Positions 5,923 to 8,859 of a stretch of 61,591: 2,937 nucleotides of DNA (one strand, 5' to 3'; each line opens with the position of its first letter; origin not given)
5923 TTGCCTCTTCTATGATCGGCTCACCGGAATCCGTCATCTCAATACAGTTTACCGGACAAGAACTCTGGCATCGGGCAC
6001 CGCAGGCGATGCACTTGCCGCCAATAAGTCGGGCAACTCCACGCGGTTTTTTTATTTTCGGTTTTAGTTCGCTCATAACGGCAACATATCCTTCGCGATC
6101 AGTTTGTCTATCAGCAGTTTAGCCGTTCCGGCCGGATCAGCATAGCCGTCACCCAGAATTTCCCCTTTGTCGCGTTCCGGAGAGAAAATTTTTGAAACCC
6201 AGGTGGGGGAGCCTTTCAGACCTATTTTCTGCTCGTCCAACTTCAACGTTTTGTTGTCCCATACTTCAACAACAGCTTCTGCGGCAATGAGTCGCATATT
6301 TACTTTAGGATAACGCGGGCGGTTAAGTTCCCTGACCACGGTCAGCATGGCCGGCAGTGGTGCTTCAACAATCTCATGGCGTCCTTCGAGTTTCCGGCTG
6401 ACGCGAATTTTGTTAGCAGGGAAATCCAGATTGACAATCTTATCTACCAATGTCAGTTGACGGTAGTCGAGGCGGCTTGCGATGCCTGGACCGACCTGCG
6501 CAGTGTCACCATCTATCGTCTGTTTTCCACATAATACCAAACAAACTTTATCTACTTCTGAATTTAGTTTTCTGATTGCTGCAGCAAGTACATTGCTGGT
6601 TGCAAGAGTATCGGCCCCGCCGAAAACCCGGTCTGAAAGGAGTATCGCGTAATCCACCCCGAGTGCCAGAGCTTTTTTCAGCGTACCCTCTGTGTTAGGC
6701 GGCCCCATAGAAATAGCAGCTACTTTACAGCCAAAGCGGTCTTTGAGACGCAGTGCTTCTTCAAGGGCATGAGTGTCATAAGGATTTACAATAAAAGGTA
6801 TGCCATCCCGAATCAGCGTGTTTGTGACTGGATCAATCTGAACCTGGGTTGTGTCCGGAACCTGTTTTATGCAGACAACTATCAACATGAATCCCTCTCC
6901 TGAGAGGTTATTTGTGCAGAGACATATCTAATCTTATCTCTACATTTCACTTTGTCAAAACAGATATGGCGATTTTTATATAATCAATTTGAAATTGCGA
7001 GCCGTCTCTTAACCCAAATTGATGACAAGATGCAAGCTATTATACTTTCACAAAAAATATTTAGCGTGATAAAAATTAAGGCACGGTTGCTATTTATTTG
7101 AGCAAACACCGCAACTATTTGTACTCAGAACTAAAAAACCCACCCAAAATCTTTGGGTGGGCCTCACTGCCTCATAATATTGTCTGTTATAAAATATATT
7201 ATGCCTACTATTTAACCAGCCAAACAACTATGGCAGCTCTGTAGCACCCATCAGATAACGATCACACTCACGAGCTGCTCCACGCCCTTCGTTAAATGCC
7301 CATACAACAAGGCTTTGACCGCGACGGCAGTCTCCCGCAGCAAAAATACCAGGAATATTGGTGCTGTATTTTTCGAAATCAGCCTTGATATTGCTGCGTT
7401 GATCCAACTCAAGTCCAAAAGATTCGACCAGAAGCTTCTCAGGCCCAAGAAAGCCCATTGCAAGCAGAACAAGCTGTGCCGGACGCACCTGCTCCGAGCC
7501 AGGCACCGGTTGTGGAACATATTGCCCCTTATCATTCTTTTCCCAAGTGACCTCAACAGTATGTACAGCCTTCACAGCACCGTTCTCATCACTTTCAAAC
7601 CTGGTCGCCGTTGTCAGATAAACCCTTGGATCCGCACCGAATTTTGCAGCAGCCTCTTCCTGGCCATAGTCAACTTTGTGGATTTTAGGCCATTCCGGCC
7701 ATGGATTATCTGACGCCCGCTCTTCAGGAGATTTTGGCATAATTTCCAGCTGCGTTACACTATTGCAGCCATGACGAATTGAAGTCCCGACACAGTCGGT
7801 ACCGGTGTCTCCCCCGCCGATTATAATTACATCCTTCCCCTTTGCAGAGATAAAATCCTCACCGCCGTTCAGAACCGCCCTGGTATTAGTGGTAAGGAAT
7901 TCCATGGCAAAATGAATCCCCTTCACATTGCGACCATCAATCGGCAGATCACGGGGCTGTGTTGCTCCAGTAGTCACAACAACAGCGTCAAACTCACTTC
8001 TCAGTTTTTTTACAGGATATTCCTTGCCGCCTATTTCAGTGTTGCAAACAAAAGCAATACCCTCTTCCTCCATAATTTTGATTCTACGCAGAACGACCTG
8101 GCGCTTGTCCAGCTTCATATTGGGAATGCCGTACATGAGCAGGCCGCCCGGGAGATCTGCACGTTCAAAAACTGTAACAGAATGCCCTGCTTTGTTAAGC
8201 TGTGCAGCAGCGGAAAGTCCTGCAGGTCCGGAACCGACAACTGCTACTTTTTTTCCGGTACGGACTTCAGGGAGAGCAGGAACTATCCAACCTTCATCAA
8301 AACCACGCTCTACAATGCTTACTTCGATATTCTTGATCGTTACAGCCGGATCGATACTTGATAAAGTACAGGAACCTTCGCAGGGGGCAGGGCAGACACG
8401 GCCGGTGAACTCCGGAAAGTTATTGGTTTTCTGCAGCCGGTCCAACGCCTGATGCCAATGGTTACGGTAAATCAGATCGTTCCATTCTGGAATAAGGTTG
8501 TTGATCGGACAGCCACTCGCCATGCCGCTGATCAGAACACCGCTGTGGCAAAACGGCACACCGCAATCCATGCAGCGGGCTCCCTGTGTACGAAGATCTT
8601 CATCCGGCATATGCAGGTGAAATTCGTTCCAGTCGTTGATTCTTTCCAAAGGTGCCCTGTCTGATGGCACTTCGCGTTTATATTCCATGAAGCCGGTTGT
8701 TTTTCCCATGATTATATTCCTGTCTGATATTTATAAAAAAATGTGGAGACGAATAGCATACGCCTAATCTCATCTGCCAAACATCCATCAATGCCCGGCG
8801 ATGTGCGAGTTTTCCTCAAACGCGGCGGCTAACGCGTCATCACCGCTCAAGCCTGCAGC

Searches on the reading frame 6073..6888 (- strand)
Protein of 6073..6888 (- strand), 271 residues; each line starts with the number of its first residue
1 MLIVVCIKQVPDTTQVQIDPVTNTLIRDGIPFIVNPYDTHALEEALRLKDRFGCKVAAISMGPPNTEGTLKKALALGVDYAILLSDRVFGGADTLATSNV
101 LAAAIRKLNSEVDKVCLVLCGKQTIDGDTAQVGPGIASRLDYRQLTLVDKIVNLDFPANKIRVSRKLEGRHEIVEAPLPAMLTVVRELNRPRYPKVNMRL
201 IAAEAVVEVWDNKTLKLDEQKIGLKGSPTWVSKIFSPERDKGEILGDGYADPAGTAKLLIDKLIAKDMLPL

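Call 81: search_protein_families(library=pfam, proteins=[window:6073-6888:-], max_evalue=0.0001)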
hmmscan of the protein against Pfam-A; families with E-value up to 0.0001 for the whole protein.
window:6073-6888:- (271 aa): 1 family
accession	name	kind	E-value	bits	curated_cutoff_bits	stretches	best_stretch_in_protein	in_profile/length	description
PF01012.27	ETF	-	5.9e-40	137.4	26.7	1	23-211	2-177/181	Electron transfer flavoprotein domain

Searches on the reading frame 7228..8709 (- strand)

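Call 22: search_protein_families(library=pfam, proteins=[window:7228-8709:-], max_evalue=0.00001)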
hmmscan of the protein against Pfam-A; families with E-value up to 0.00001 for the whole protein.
window:7228-8709:- (493 aa): 10 families
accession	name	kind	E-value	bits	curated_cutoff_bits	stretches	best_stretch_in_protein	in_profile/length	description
PF07992.20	Pyr_redox_2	-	1.8e-30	106.8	26.1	2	153-326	1-176/291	Pyridine nucleotide-disulphide oxidoreductase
PF14691.11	Fer4_20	-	2.4e-18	66.4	25.8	1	24-137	2-109/113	Dihydroprymidine dehydrogenase domain II, 4Fe-4S cluster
PF13738.12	Pyr_redox_3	-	2.4e-12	47.1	30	0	366-459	213-305/305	Pyridine nucleotide-disulphide oxidoreductase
PF01266.30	DAO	-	5.2e-12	46.4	27.9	1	154-188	1-35/353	FAD dependent oxidoreductase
PF13450.12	NAD_binding_8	-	6.5e-10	39.6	21.9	1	157-190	1-34/68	NAD(P)-binding Rossmann-like domain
PF00070.33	Pyr_redox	-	8.2e-10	39.5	22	0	154-188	1-35/82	Pyridine nucleotide-disulphide oxidoreductase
PF03486.20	HI0933_like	-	6.5e-07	29.5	50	0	154-188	2-36/244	HI0933-like protein Rossmann domain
PF00890.30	FAD_binding_2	-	9e-07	28.9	20.4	0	155-185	2-32/414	FAD binding domain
PF12831.13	FAD_oxidored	-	1.8e-06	28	27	1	155-195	2-42/416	FAD dependent oxidoreductase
PF01593.30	Amino_oxidase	-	3.4e-06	27.1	19.8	0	163-190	2-29/443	Flavin containing amine oxidoreductase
